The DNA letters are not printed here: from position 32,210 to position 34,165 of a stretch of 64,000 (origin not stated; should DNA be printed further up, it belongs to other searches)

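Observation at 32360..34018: YHR078W is a conserved GPHR/GPR89-like multi-pass membrane protein with no assigned function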

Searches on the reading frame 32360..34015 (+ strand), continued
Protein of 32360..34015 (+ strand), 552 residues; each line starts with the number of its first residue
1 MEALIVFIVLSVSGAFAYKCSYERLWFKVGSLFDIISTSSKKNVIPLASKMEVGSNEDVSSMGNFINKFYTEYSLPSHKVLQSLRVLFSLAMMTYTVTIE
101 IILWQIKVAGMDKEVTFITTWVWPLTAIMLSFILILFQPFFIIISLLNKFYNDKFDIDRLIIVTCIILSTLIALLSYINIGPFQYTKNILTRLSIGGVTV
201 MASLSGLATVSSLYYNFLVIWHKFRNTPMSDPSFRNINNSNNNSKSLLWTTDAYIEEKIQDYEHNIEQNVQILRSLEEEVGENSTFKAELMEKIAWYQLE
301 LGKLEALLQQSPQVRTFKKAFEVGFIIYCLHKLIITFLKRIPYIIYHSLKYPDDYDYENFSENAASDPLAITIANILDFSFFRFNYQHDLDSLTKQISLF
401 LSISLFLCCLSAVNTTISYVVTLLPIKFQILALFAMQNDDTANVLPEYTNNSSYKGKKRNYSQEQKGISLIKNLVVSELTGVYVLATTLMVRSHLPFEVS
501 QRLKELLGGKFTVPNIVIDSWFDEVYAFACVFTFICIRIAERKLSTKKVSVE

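Call 28: predict_structure(alignment_id=A1)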
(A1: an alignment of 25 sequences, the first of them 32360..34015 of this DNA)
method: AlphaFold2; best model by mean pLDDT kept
length: 552 residues; sequences in the alignment: 25
mean_pLDDT: 67.8   pTM: 0.69
mean pLDDT of the five models: 67.8, 64.6, 62.7, 62.6, 60.0
residues with pLDDT >= 90: 23; 70-90: 266; 50-70: 149; < 50: 114
segments of 3 or more residues with pLDDT < 50: 35-67, 70-76, 228-249, 361-371, 435-467, 547-552
pLDDT, mean of each block of 10 residues (from residue 1): 80 89 75 49 43 36 45 55 86 90 78 66 87 90 80 73 90 85 83 88 82 74 58 39 46 67 73 65 61 67 66 72 76 80 76 57 45 52 57 70 76 68 56 48 37 38 46 84 87 71 69 75 87 83 54 34
secondary structure, 60 per line:
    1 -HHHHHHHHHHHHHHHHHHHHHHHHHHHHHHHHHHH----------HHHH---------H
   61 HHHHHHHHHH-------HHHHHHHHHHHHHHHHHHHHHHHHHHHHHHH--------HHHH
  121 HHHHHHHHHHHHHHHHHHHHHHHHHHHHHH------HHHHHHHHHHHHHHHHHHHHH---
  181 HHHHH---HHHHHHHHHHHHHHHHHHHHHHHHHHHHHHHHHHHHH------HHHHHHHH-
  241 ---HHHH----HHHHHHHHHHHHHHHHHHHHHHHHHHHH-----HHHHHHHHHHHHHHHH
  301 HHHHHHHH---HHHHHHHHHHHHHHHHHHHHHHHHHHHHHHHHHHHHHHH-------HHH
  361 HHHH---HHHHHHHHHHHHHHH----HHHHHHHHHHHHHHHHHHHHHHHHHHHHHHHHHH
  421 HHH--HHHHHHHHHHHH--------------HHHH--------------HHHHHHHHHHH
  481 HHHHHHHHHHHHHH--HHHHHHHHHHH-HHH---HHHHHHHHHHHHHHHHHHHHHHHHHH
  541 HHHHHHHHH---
elements in order: H2-36 H47-50 H60-70 H78-108 H117-150 H157-177 H181-185 H189-225 H232-239 H244-247 H252-279 H285-308 H312-350 H358-364 H368-382 H387-423 H426-437 H452-455 H470-494 H497-507 H515-549

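Call 33: list_cluster_members(proteins=[P0107, P0113, P0109, P0126, P0131, P0165, P0171, P0061, P0063, P0065])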
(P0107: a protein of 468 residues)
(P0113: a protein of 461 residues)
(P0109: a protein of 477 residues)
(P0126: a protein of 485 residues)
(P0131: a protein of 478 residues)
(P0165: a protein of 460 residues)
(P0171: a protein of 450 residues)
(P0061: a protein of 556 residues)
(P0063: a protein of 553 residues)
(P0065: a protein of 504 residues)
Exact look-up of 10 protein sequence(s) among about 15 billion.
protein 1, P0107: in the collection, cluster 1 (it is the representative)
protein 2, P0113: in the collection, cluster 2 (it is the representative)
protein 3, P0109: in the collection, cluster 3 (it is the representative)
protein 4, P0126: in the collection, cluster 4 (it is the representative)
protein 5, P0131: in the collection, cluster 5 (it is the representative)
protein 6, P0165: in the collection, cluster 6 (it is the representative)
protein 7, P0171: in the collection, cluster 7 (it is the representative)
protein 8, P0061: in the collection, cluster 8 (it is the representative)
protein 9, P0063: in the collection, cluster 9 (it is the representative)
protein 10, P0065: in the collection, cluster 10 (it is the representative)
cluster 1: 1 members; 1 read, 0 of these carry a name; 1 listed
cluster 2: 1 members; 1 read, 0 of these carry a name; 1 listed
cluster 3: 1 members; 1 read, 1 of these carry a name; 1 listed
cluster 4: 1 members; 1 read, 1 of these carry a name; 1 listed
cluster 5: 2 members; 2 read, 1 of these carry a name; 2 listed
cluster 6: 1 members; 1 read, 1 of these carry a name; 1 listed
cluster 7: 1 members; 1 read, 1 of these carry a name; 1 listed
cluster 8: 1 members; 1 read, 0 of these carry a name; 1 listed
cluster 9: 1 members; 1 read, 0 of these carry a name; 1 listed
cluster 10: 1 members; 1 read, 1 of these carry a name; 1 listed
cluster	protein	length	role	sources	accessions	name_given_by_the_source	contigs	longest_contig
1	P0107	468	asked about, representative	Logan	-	-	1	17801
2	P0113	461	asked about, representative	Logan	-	-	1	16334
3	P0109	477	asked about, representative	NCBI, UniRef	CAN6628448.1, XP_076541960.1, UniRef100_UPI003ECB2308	hypothetical protein TRVA0_011S02982 [Trichomonascus vanleenenianus] | uncharacterized protein n=1 Tax=Trichomonascus vanleenenianus TaxID=2268995 ...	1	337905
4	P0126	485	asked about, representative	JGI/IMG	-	hypothetical protein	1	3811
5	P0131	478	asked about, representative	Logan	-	-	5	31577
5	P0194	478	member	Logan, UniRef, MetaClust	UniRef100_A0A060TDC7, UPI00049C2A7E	ARAD1D49830p n=1 Tax=Blastobotrys adeninivorans TaxID=409370 RepID=A0A060TDC7_BLAAD | status=active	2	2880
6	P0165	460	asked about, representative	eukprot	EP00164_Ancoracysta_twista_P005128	GFYU01006992.1.p1 GENE.GFYU01006992.1~~GFYU01006992.1.p1 ORF type:complete len:461 ...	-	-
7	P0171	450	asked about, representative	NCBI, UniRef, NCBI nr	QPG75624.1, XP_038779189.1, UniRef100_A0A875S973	hypothetical protein FOA43_002981 [Brettanomyces nanus] | Uncharacterized protein n=1 Tax=Eeniella nana TaxID=13502 RepID=A0A875S973_EENNA | uncharacterized protein FOA43_002981 [Brettanomyces nanus]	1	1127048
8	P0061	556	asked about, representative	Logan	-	-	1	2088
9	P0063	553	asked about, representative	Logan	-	-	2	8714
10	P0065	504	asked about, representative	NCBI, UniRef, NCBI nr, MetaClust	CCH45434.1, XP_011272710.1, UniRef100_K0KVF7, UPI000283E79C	putative membrane protein [Wickerhamomyces ciferrii] | Membrane protein n=1 Tax=Wickerhamomyces ciferrii (strain ATCC 14091 / BCRC 22168 / CBS ... | uncharacterized protein BN7_5016 [Wickerhamomyces ciferrii]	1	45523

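Call 46: find_encoding_contigs(protein=P0047, flank=8000, max_places=2)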
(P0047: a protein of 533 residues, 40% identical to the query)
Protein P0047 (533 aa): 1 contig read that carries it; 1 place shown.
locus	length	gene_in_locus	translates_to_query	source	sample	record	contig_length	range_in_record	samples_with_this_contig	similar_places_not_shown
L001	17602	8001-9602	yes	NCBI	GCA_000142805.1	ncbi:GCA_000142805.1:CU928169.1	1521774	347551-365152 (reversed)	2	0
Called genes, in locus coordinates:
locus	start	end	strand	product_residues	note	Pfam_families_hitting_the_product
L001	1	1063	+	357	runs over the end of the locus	PF01161:PBP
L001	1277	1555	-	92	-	PF05680:ATP-synt_E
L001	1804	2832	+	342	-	PF07228:SpoIIE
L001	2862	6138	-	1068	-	-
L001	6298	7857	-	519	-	PF01363:FYVE, PF11464:Rbsn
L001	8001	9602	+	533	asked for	PF12537:GPHR_N, PF12430:ABA_GPCR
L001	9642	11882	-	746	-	PF24807:WD40_CDC20-Fz, PF25174:Beta-prop_THOC3, PF25175:Beta-prop_WDR5, PF24805:EIF3I (weak), PF23381:Beta-prop_IFT122_1st, PF23409:Beta-prop_EML, PF24782:WD40_MABP1-WDR62_2nd, PF25173:Beta-prop_WDR3_1st, +17 more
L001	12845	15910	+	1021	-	PF02985:HEAT (faint), PF12719:Cnd3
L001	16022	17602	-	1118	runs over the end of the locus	PF00069:Pkinase, PF07714:PK_Tyr_Ser-Thr, PF06479:Ribonuc_2-5A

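Call 47: find_encoding_contigs(protein=P0065, flank=10000, max_places=2)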
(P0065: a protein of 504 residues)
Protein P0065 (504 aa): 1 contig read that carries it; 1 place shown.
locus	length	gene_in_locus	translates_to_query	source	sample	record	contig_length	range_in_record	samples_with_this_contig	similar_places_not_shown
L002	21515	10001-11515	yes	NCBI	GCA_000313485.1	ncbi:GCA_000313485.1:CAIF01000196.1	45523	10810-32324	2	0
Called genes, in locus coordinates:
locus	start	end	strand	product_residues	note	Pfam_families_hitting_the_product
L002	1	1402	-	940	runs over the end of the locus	PF03159:XRN_N, PF17846:XRN_M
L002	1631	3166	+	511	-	PF02636:Methyltransf_28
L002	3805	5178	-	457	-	PF01363:FYVE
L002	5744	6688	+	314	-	PF02777:Sod_Fe_C (faint)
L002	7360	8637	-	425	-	PF08316:Pal1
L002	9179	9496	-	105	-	-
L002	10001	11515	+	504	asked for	PF12537:GPHR_N, PF12430:ABA_GPCR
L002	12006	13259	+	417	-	PF03663:Glyco_hydro_76, PF07470:Glyco_hydro_88 (faint)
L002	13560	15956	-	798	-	PF23381:Beta-prop_IFT122_1st (weak), PF24807:WD40_CDC20-Fz, PF25173:Beta-prop_WDR3_1st, PF25174:Beta-prop_THOC3, PF25175:Beta-prop_WDR5, PF24817:WD40_WDHD1_1st, PF23381:Beta-prop_IFT122_1st, PF25175:Beta-prop_WDR5, +19 more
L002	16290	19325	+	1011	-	PF13646:HEAT_2 (faint), PF02985:HEAT (faint), PF12719:Cnd3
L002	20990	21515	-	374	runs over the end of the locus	PF02353:CMAS, PF01209:Ubie_methyltran (weak), PF13489:Methyltransf_23, PF08241:Methyltransf_11, PF08242:Methyltransf_12, PF13649:Methyltransf_25, PF13847:Methyltransf_31, PF08498:Sterol_MT_C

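Call 54: list_cluster_members(proteins=[P0183, P0186, P0187, P0188, P0180, P0169, P0149, P0114, P0118, P0124])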
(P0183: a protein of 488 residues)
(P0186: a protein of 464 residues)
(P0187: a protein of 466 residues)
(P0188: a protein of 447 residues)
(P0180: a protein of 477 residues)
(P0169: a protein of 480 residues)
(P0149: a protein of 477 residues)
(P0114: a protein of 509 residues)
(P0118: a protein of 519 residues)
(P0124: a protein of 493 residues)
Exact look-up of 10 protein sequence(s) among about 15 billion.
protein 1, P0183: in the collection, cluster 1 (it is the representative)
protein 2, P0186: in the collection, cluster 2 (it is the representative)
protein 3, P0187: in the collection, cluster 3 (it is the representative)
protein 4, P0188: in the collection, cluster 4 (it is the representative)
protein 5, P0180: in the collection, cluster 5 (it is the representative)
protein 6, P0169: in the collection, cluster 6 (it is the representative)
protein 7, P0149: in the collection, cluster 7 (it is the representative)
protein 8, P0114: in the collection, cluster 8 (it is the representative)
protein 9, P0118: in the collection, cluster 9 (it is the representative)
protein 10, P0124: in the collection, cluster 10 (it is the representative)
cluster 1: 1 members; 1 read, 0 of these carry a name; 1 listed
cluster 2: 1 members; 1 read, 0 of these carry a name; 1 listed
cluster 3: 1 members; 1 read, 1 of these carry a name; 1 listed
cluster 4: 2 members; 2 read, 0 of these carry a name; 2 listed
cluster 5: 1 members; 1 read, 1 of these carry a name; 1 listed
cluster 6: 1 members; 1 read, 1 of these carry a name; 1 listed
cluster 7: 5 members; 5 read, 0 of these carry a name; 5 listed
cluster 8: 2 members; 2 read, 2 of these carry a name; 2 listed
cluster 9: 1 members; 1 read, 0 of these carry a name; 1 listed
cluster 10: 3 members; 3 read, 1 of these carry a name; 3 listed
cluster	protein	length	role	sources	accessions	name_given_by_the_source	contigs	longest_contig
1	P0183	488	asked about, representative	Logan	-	-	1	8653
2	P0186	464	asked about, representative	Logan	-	-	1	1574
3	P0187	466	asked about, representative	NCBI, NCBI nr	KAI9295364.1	hypothetical protein K502DRAFT_365078 [Neoconidiobolus thromboides FSU 785]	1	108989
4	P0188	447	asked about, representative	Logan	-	-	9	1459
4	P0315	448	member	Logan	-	-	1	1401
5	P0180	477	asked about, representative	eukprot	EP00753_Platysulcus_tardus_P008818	PLAT1655.2.p1 GENE.PLAT1655.2~~PLAT1655.2.p1 ORF type:complete len:514 (+),score=234.34 ...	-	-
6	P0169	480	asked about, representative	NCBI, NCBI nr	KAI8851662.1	protein Y75B8A.16 [Chytridium lagenaria]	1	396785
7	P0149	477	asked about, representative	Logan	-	-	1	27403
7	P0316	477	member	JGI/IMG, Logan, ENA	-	-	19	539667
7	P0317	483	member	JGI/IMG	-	-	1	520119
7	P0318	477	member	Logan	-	-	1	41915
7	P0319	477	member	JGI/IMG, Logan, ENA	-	-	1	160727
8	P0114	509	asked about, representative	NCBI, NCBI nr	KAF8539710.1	Abscisic acid G-protein coupled receptor-domain-containing protein [Trichophaea hybrida]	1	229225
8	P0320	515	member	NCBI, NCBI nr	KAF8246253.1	hypothetical protein K440DRAFT_655226 [Wilcoxina mikolae CBS 423.85]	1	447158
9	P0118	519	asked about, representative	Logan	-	-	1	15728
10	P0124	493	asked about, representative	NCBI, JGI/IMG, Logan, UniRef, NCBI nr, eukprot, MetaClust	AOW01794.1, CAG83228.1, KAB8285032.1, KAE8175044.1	Abscisic acid G-protein coupled receptor-domain-containing protein [Yarrowia lipolytica] | hypothetical protein | YALI0B16478p n=2 Tax=Yarrowia lipolytica TaxID=4952 RepID=Q6CED7_YARLI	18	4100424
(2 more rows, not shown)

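Call 57: fold_search(model_id=the predicted structure, library=pdb)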
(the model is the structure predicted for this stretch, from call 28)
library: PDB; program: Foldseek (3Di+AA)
matches with E <= 10: 106; with E <= 0.001: 0
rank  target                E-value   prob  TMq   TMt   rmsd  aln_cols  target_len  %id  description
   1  4zwb_A                3.5e-01  0.06  0.09  0.10  26.9       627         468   12  Crystal structure of maltose-bound human GLUT3 in the outward-occluded conformation at 2.4 angstrom (released 2015-07-22)
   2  9j3n_A                5.8e-01  0.05  0.09  0.10  31.0       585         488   12  ATP bound Chlamydia pneumoniae ATP/ADP translocator NTT1(Inward open state) (released 2025-03-19)
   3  6nc9                  7.9e-01  0.04  0.10  0.10  27.4       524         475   14  Lipid II flippase MurJ, outward-facing conformation (released 2019-04-17)
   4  9j3j_A                8.2e-01  0.05  0.10  0.11  28.3       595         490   11  Arabidopsis ATP/ADP translocator AtNTT1 (released 2025-03-19)
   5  7p54_A                8.6e-01  0.04  0.07  0.10  30.8       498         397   11  Cryo-EM structure of human TTYH2 in GDN (released 2021-08-11)
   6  6jb3                  1.1e+00  0.06  0.14  0.12  31.0       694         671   13  Structure of SUR1 subunit bound with repaglinide (released 2019-05-22)
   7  9j3o_A                1.2e+00  0.04  0.10  0.11  28.5       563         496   11  Chlamydia pneumoniae ATP/ADP translocator NTT1(Outward open state) (released 2025-03-19)
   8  8pm6                  1.2e+00  0.03  0.09  0.06  33.2       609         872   10  Human bile salt export pump (BSEP) in complex with inhibitor GBM in nanodiscs (released 2023-11-22)
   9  7crz                  1.4e+00  0.03  0.09  0.10  26.2       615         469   11  Crystal structure of human glucose transporter GLUT3 bound with C3361 (released 2021-01-13)
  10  6r65_B                1.5e+00  0.05  0.13  0.12  32.2       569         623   10  Crystal Structure of human TMEM16K / Anoctamin 10 (Form 2) (released 2019-05-01)
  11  9krk                  1.5e+00  0.04  0.12  0.08  28.8       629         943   11  Cryo-EM structure of human ABCC4 (Apo state) (released 2025-09-24)
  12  6r7x_A                1.6e+00  0.05  0.12  0.11  27.3       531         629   11  CryoEM structure of calcium-bound human TMEM16K / Anoctamin 10 in detergent (2mM Ca2+, closed form) (released 2019-05-01)
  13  7p5j_A                1.7e+00  0.05  0.10  0.13  26.1       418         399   14  Cryo-EM structure of human TTYH1 in GDN (released 2021-08-11)
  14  8zxp_A                2.0e+00  0.03  0.12  0.12  28.4       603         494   11  Cryo-EM structure of TmaT-TMA complexes (released 2024-11-06)
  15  7xec_A                2.3e+00  0.04  0.10  0.09  31.2       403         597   10  Cryo-EM structure of human ABCD1 E630Q in the presence of ATP in inward-facing state 2 (released 2023-03-29)
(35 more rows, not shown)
